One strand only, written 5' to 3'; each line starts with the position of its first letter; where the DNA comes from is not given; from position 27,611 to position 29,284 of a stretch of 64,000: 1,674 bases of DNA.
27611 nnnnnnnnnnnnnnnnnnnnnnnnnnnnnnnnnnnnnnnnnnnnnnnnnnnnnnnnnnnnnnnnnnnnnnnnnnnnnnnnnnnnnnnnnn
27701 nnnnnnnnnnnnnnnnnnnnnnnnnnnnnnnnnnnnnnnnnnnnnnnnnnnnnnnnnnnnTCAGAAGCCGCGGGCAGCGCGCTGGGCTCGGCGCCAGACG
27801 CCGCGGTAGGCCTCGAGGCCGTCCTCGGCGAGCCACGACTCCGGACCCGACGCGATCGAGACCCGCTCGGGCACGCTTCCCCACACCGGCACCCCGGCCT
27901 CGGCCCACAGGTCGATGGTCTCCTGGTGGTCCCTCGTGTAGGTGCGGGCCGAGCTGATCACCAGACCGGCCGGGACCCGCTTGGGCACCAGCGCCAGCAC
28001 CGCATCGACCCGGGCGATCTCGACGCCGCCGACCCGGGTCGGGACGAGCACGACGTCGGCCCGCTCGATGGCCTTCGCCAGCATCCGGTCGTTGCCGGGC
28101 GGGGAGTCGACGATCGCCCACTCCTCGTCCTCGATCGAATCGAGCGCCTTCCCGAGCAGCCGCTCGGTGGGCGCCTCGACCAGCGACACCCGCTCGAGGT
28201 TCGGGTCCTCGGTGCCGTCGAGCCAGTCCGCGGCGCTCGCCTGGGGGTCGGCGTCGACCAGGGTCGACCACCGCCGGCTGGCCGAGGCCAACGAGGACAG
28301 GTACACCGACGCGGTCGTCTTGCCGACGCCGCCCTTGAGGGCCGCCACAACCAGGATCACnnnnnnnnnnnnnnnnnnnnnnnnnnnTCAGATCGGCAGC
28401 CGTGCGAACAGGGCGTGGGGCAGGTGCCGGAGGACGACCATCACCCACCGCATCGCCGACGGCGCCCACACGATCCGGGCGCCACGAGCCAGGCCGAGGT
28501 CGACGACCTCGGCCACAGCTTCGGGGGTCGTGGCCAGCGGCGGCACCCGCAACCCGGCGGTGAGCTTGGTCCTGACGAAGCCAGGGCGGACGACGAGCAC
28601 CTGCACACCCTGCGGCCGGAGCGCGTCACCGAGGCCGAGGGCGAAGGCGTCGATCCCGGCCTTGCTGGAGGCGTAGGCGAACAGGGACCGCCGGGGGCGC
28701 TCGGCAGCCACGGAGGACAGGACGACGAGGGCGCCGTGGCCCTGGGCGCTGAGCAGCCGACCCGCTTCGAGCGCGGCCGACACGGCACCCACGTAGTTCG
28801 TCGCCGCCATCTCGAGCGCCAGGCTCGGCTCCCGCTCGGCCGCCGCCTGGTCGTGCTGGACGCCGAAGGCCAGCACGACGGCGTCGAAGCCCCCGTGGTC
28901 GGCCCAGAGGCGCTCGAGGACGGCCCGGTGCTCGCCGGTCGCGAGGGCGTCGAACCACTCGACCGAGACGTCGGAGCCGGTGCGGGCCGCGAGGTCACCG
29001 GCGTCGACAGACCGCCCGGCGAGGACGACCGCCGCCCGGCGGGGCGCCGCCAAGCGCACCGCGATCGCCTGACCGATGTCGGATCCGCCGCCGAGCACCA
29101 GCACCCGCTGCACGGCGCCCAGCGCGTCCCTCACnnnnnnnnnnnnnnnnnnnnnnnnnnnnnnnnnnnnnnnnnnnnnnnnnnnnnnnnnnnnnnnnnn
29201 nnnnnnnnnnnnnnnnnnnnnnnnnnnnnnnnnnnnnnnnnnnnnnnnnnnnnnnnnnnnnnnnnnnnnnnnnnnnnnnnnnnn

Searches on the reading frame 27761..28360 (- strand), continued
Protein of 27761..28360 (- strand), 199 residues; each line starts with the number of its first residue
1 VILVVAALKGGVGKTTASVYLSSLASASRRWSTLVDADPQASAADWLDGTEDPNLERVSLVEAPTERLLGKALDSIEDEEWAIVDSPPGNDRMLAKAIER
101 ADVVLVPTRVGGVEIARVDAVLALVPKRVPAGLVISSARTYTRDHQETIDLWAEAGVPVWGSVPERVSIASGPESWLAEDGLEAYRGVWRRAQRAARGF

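Call 43: search_dna_similar(query=window:27761-28360:-, collection=phages, mode=protein, max_rows=10)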
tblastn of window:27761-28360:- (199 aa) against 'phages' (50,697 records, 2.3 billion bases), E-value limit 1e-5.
Records with a match: 133; places in all: 133; records where one place covers at least 80% of the query: 125.
Best place of each record, by identity: <60% 133.
By first word of the organism name: Mycobacterium 130; Gordonia 2; Microcystis 1.
By host as written in the record: Mycobacterium smegmatis mc2 155 96; Mycobacterium smegmatis mc#155 16; Mycobacterium smegmatis mc2155 10; - 3; Mycobacterium phlei 2; Mycobacterium smegmatis 1; Mycolicibacterium smegmatis 1; Microcystis wesenbergii 1; and 3 more.
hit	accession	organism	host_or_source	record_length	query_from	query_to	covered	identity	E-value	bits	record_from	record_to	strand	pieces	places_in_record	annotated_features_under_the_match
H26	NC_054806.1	Mycobacterium phage Benvolio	Mycobacterium smegmatis mc2 155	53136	2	198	99%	32.3%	9e-9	60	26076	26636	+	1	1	33: ParA-like partition protein | 34: Arc-like repressor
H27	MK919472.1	Mycobacterium phage Benvolio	Mycobacterium smegmatis mc2 155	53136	2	198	99%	32.3%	9e-9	60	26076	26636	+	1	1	33: ParA-like dsDNA partitioning protein | 34: ParB-like dsDNA partitioning protein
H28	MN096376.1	Mycobacterium phage Lucyedi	Mycobacterium smegmatis mc2 155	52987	3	197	98%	32.6%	7e-11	66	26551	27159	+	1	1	37: ParA-like dsDNA partitioning protein | 38: ParB-like dsDNA partitioning protein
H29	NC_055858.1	Mycobacterium phage Gail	Mycobacterium smegmatis mc2 155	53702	9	198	95%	32.5%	7e-9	60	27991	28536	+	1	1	38: ParA-like partition protein | 39: Arc-like repressor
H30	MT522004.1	Mycobacterium phage Gail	Mycobacterium smegmatis mc2 155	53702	9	198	95%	32.5%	7e-9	60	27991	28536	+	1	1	38: ParA-like dsDNA partitioning protein | 39: ParB-like dsDNA partitioning protein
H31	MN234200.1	Mycobacterium phage Maminiaina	Mycobacterium smegmatis mc2 155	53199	5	198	97%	31.3%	4e-10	64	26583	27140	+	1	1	34: ParA-like dsDNA partitioning protein | 35: ParB-like dsDNA partitioning protein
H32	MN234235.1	Mycobacterium phage BogosyJay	Mycobacterium smegmatis mc2 155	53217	5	198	97%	31.3%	4e-10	64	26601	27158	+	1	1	34: ParA-like dsDNA partitioning protein | 35: ParB-like dsDNA partitioning protein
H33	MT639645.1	Mycobacterium phage PainterBoy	Mycobacterium smegmatis mc2 155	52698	5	190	93%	32.5%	5e-11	67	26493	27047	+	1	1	37: ParA-like dsDNA partitioning protein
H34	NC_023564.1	Mycobacterium phage EagleEye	Mycobacterium smegmatis mc2 155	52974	5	190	93%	32.5%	5e-11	67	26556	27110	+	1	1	38: ParA-like partition protein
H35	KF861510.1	Mycobacterium phage EagleEye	Mycobacterium smegmatis mc2 155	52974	5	190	93%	32.5%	5e-11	67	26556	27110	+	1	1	38: ParA-like dsDNA partitioning protein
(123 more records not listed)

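Call 44: search_protein_families(library=padloc, proteins=[window:27761-28360:-], max_evalue=0.01)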
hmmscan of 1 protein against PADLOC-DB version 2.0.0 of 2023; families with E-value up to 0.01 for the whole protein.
window:27761-28360:- (199 aa): 1 family
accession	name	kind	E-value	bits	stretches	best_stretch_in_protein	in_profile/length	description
PDLC01163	CARF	-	0.00073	16.5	1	69-145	30-99/464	"CARF, Csm6-like"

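Call 45: search_protein_families(library=phrogs, proteins=[window:27761-28360:-], max_evalue=0.001)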
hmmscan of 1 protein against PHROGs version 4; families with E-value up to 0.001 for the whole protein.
window:27761-28360:- (199 aa): 1 family
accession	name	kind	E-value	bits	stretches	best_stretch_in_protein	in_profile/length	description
phrog_164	-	DNA, RNA and nucleotide metabolism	4.1e-22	79.9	1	1-163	225-431/500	ParA-like partition protein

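Call 56: search_solved_structures(query=A2, max_evalue=0.001, show_alignments=5)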
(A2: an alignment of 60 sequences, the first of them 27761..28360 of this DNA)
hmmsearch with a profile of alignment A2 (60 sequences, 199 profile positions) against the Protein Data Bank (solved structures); distinct sequences matched with E-value up to 0.001: 20.
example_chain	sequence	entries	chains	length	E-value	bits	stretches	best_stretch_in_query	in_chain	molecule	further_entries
6iub_A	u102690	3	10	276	5.7e-12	49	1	2-48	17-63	SpoOJ regulator (Soj)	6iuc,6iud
8jmj_A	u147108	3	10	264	6.4e-11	45.5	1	2-48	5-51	SpoOJ regulator (Soj)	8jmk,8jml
8ray_B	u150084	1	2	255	2.2e-10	43.8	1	2-54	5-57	ParA family protein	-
1wcv_1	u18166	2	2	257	5.2e-10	42.6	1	3-46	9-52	SEGREGATION PROTEIN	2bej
3k9g_A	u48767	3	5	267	4.7e-09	39.4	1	2-47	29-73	PF-32 protein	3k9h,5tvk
2bek_A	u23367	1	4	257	7.2e-09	38.8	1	3-46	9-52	SEGREGATION PROTEIN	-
3cwq_A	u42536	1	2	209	2.5e-08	37.1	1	1-47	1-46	ParA family chromosome partitioning protein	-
4pfs_A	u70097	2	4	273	6.2e-08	35.8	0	2-42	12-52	Cobyrinic Acid a,c-diamide synthase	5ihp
5if9_A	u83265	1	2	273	6.3e-08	35.7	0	2-42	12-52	Cobyrinic Acid a,c-diamide synthase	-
6non_A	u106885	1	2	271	1.7e-07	34.4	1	3-47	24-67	Cobyrinic acid ac-diamide synthase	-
6noo_A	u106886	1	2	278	1.8e-07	34.2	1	3-47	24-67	Maintenance of carboxysome positioning A protein, MCDA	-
7dut_A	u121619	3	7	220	5.8e-07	32.6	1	1-43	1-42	SOJ protein (Soj)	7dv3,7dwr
4dzz_A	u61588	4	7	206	9.3e-07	31.9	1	8-120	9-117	Plasmid partitioning protein ParF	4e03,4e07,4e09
5u1g_D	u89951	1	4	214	1.2e-06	31.6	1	8-122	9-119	ParA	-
6nop_B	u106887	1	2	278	2.3e-06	30.6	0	3-47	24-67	Cobyrinic acid ac-diamide synthase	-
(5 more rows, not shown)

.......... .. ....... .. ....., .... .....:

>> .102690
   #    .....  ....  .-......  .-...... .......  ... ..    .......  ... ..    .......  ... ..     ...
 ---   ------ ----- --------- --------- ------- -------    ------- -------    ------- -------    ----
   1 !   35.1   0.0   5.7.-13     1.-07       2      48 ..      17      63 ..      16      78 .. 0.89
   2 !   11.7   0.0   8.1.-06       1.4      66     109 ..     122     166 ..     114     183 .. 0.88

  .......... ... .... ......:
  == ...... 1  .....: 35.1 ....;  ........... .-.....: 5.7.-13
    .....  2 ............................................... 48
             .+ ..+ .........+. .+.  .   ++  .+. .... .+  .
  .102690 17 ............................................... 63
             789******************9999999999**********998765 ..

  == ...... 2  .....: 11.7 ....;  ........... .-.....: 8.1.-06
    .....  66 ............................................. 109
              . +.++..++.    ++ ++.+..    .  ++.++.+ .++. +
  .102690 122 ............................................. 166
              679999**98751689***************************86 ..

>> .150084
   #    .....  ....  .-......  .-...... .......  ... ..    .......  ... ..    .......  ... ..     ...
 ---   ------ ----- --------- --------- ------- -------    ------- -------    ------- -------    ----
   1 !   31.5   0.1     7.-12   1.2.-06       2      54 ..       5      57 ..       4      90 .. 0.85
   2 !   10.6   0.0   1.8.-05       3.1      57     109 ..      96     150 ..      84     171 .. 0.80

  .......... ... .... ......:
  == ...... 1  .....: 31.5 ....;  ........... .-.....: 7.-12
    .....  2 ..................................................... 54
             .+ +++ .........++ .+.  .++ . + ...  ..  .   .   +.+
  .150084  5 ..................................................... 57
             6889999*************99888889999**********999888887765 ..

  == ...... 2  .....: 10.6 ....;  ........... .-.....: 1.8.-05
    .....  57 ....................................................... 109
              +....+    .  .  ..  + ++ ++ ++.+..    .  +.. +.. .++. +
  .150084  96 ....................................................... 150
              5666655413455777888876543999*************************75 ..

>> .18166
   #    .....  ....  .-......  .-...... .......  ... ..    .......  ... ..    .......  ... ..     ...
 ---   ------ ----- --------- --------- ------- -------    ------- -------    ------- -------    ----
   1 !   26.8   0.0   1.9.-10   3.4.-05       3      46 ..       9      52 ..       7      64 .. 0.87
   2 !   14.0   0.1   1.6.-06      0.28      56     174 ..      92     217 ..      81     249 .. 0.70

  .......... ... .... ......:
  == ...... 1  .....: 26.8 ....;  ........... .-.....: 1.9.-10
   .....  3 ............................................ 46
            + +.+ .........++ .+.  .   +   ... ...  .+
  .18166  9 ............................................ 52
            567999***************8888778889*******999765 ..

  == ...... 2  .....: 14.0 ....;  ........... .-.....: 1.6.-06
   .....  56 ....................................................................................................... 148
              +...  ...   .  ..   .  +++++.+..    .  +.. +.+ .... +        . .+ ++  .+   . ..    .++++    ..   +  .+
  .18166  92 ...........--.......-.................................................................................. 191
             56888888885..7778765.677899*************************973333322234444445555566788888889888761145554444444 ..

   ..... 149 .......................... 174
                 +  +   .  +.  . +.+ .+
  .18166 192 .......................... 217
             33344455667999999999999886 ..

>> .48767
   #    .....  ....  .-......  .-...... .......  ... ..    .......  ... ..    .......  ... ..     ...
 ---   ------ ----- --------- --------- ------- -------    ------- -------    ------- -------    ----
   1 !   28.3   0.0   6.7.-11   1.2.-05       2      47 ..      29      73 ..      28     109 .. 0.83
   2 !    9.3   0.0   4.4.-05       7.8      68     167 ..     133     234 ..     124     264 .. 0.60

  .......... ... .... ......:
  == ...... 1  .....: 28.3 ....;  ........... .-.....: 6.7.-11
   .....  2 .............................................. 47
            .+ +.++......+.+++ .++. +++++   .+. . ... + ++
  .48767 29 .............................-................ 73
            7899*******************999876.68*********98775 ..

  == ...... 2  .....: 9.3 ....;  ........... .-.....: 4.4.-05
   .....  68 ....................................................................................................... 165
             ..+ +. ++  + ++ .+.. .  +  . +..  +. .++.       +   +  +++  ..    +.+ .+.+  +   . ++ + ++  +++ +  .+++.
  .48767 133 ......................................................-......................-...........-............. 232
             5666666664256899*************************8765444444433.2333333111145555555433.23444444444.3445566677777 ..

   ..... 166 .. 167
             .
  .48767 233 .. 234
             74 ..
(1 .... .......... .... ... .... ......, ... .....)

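Call 59: get_annotated_region(hit=H1, flank=2500)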
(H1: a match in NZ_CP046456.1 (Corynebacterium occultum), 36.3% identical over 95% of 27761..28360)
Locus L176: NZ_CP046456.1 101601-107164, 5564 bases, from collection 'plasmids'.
description: Corynebacterium occultum strain 2039 plasmid pCOCCU, complete sequence
organism: Corynebacterium occultum (NCBI taxid 2675219)
taxonomy: Bacteria; Actinomycetota; Actinomycetes; Mycobacteriales; Corynebacteriaceae; Corynebacterium; Corynebacterium occultum
host: -; source: pure culture,soil from a small paddock; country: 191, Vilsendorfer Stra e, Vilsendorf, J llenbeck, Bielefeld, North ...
typing (MOB-suite, as given by PLSDB): mobilizable; relaxase MOBF
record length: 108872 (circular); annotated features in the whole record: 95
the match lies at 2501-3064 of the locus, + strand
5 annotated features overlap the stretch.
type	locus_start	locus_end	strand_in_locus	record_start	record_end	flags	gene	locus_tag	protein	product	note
CDS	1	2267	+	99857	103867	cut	mobF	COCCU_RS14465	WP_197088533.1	MobF family relaxase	-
CDS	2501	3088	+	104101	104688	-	-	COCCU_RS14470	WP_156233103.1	ParA family protein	-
CDS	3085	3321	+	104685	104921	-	-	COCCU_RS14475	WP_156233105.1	hypothetical protein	-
CDS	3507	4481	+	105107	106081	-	-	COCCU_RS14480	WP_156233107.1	replication protein RepA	-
CDS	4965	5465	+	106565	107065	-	-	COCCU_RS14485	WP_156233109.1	SRPBCC family protein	-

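Call 60: get_annotated_region(hit=H28, flank=1500)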
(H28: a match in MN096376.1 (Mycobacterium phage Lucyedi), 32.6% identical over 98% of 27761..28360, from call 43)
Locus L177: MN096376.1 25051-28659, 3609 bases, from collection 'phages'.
description: Mycobacterium phage Lucyedi, complete genome.
organism: Mycobacterium phage Lucyedi (NCBI taxid 2593349)
taxonomy: Viruses; Duplodnaviria; Heunggongvirae; Uroviricota; Caudoviricetes; Eagleeyevirus
host: Mycobacterium smegmatis mc2 155; source: soil; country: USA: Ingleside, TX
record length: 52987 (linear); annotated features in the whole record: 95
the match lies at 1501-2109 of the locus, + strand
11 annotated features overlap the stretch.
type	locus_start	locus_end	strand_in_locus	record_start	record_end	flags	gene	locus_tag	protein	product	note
CDS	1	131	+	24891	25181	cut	33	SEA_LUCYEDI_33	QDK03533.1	membrane protein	-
CDS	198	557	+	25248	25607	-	34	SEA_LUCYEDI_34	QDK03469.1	Lsr2-like DNA bridging protein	-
CDS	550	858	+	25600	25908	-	35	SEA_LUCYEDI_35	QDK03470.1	hypothetical protein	-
CDS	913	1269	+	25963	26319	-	36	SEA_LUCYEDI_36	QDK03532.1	hypothetical protein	-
CDS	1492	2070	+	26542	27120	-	37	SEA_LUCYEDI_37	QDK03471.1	ParA-like dsDNA partitioning protein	-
CDS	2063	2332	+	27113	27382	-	38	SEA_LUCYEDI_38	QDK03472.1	ParB-like dsDNA partitioning protein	-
CDS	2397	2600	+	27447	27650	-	39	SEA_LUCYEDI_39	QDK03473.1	membrane protein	-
CDS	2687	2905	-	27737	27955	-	40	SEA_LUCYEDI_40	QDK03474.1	hypothetical protein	-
CDS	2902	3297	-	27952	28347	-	41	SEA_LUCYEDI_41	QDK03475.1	hypothetical protein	-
CDS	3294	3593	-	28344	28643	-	42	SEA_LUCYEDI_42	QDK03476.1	hypothetical protein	-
CDS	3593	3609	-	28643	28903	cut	43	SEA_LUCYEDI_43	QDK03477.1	hypothetical protein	-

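Call 67: find_encoding_contigs(protein=P0008, flank=5000, max_places=4)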
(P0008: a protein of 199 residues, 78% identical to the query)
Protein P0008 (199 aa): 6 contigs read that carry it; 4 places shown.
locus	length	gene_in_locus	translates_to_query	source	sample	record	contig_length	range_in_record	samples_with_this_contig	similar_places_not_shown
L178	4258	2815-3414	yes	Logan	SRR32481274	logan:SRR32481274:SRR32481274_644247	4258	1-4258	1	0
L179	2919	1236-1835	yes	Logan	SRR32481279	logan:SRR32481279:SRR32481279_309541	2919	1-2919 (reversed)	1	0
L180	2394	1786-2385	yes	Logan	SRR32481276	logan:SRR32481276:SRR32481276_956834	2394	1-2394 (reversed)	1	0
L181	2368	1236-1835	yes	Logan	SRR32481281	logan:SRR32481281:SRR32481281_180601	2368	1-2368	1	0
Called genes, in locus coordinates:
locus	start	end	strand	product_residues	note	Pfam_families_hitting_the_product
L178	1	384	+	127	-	?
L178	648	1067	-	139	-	PF01243:PNPOx_N (weak)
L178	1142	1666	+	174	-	PF04542:Sigma70_r2, PF04545:Sigma70_r4, PF08281:Sigma70_r4_2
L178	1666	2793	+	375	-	-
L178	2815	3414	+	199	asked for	PF01656:CbiA, PF13614:AAA_31 (weak)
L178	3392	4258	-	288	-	?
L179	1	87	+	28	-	?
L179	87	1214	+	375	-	-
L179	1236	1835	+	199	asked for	PF01656:CbiA, PF13614:AAA_31 (weak)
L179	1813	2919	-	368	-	?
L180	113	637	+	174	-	PF04542:Sigma70_r2, PF04545:Sigma70_r4, PF08281:Sigma70_r4_2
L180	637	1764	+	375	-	-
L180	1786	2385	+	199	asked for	PF01656:CbiA, PF13614:AAA_31 (weak)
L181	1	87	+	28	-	?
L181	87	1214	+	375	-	-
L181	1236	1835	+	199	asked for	PF01656:CbiA, PF13614:AAA_31 (weak)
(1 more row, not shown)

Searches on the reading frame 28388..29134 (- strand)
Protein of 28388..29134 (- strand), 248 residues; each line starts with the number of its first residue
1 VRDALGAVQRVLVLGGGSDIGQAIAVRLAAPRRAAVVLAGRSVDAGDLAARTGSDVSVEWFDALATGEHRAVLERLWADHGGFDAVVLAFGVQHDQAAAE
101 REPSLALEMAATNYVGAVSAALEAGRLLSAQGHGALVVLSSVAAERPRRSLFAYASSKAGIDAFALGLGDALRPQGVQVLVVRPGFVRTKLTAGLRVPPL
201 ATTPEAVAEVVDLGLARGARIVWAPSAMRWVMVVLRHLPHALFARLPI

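Call 3: search_protein_families(library=pfam, proteins=[window:28388-29134:-])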
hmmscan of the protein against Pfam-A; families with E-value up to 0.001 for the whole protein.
window:28388-29134:- (248 aa): 3 families
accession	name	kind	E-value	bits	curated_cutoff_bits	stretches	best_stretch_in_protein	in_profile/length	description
PF00106.31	adh_short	-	1.1e-25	90.7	26.6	1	10-195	2-190/195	short chain dehydrogenase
PF13561.12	adh_short_C2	-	2.2e-18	67.1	27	1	19-196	7-185/236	Enoyl-(Acyl carrier protein) reductase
PF08659.16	KR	-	3.3e-05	24.3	22.6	1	11-181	3-172/180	KR domain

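Call 4: search_protein_families(library=ncbifam, proteins=[window:28388-29134:-])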
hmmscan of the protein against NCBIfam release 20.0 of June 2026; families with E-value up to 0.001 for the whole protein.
window:28388-29134:- (248 aa): 173 families (the best 25 are shown)
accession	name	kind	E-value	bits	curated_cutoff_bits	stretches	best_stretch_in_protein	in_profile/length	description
NF053786.1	DcplherypntRedDprE2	equivalog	1.4e-81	273.8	250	1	1-248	1-252/252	decaprenylphospho-beta-D-erythro-pentofuranosid-2-ulose 2-reductase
NF005489.0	PRK07102.1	equivalog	1.7e-56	191.6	267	1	9-247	2-242/243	SDR family oxidoreductase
NF004110.0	PRK05599.1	equivalog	1.5e-41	142.6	362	1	11-247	3-245/246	SDR family oxidoreductase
NF005437.0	PRK07024.1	equivalog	1.3e-22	80.5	266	1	8-246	4-246/259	SDR family oxidoreductase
NF005559.1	PRK07231.1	subfamily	2.4e-22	79.6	215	1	10-197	6-196/249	glucose 1-dehydrogenase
NF006099.0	PRK08251.1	equivalog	5.9e-22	78.1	253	1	9-246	5-249/250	SDR family oxidoreductase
NF009466.0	PRK12826.1-2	subfamily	7e-20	71.5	222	1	9-192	4-192/248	3-oxoacyl-ACP reductase FabG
NF005878.0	PRK07825.1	subfamily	6.7e-19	68.3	287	1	10-242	11-244/278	short chain dehydrogenase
NF004825.0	PRK06181.1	equivalog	3.2e-18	66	215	1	9-192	7-193/268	SDR family oxidoreductase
NF005067.0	PRK06484.1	equivalog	4.7e-18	65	713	1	10-196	11-200/524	short chain dehydrogenase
NF006074.0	PRK08220.1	equivalog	1.7e-17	63.8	312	1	9-195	9-188/251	2,3-dihydro-2,3-dihydroxybenzoate dehydrogenase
TIGR01830.1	3oxo_ACP_reduc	equivalog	1.5e-16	60.9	297.75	1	11-195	1-189/239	3-oxoacyl-[acyl-carrier-protein] reductase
TIGR04316.1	dhbA_paeA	equivalog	1.5e-16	60.7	300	1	11-195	1-188/250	2,3-dihydro-2,3-dihydroxybenzoate dehydrogenase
NF005893.0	PRK07856.1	equivalog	1.8e-16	60.2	255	1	9-193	10-188/255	SDR family oxidoreductase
NF004528.0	PRK05875.1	equivalog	2.3e-16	60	334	1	10-194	12-202/280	SDR family oxidoreductase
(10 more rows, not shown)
